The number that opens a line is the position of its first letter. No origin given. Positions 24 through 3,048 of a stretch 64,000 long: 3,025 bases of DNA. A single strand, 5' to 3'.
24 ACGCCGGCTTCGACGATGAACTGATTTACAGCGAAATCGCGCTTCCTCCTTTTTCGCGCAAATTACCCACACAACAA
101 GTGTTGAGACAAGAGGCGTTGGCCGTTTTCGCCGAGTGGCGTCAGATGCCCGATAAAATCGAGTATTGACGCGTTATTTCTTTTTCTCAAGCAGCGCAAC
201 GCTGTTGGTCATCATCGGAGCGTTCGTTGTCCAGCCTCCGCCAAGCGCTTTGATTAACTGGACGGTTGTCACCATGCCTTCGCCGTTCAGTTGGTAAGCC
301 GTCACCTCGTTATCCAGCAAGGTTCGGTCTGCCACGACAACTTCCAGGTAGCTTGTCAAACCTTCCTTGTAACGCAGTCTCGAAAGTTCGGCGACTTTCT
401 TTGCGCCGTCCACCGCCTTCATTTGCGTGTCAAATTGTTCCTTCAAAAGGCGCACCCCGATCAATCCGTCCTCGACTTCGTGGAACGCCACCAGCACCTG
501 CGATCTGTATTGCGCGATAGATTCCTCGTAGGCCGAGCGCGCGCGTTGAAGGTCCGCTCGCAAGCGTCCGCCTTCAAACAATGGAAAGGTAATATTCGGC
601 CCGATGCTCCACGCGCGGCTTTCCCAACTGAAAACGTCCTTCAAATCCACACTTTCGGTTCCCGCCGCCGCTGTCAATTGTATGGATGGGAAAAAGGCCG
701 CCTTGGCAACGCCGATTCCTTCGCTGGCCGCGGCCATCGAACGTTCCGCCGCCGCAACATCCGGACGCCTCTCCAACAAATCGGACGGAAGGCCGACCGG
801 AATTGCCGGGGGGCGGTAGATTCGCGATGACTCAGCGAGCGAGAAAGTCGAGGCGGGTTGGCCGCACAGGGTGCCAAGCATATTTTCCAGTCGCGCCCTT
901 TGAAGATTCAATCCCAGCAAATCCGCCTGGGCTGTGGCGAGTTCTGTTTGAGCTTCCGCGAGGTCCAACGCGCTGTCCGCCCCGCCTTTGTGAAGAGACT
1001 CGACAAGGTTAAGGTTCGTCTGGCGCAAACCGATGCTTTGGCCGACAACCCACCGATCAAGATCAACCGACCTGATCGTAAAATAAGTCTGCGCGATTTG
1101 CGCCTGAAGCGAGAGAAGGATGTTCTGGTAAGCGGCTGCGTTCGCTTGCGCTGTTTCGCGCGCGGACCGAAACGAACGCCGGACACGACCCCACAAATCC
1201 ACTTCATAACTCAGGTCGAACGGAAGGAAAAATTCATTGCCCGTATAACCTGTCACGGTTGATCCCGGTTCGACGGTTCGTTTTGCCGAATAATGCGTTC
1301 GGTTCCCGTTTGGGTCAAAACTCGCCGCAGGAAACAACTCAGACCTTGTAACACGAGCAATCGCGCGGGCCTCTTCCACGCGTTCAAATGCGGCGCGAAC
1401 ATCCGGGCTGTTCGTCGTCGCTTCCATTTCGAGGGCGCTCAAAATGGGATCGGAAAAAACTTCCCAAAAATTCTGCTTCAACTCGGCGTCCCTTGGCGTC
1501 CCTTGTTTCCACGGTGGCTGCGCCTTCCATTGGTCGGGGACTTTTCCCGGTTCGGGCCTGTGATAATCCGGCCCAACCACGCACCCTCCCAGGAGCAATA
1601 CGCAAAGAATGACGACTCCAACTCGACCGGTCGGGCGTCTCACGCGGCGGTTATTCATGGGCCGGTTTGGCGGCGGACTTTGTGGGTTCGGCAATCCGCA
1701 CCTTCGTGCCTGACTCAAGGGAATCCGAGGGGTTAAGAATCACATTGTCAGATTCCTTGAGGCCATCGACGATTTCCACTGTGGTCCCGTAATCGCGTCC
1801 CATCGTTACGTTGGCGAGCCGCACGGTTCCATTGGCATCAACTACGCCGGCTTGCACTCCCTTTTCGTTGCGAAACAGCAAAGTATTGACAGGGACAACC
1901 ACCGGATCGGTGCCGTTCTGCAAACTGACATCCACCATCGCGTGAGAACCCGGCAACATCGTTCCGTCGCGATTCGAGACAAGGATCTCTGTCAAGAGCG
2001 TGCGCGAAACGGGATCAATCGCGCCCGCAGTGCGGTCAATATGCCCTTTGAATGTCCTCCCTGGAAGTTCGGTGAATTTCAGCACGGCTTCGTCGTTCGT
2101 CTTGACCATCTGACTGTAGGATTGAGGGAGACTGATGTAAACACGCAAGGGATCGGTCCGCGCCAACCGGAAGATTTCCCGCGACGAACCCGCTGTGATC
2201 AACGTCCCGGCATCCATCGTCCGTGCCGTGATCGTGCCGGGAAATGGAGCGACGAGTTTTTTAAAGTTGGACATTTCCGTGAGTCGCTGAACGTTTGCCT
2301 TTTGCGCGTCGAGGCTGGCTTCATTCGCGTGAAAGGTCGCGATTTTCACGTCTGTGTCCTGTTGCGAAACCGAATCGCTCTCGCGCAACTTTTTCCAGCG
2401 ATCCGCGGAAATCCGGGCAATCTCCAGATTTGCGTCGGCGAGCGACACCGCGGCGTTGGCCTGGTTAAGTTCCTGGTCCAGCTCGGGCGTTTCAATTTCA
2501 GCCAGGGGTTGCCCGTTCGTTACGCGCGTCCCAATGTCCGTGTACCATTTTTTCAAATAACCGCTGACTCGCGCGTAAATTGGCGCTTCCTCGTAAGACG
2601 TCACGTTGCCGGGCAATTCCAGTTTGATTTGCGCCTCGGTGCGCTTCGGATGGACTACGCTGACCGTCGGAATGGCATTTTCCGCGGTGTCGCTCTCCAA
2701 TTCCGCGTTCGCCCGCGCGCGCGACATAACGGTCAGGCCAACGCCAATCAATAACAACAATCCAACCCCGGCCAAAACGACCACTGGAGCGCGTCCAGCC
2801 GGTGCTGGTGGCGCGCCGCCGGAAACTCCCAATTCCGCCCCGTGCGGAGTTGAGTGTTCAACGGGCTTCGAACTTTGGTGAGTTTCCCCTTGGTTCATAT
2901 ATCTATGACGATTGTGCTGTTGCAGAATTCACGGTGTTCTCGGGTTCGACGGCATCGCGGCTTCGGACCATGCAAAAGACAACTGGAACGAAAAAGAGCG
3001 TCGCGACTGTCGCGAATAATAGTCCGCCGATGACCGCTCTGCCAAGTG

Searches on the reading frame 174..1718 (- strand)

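Call 76: search_protein_families(library=pfam, proteins=[window:174-1718:-], max_evalue=0.00001)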
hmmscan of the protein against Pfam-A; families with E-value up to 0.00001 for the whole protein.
window:174-1718:- (514 aa): 1 family
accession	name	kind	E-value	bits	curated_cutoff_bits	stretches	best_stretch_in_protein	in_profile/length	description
PF02321.23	OEP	-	4.3e-39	134.7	22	2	313-492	7-186/187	Outer membrane efflux protein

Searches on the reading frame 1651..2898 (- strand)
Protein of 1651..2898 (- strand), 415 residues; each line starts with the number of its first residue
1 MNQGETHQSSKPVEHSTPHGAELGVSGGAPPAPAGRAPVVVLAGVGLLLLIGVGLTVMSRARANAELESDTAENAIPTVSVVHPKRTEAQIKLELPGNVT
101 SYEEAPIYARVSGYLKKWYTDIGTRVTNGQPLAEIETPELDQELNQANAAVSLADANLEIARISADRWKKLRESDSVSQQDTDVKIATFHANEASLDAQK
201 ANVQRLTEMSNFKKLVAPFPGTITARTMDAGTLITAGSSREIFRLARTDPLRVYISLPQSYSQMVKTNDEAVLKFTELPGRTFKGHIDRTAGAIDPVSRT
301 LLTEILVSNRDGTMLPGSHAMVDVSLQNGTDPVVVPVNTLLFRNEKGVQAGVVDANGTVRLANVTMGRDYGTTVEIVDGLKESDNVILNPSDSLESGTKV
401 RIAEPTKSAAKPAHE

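Call 76: search_protein_families(library=pfam, proteins=[window:1651-2898:-], max_evalue=0.00001)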
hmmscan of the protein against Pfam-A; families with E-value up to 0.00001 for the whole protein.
window:1651-2898:- (415 aa): 2 families
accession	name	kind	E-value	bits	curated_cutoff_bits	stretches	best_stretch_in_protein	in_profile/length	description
PF16576.10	HlyD_D23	-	3.2e-21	76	30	1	92-319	5-213/214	Barrel-sandwich domain of CusB or HlyD membrane-fusion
PF13437.12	HlyD_3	-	1.2e-12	49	22.2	1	215-317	2-106/106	HlyD family secretion protein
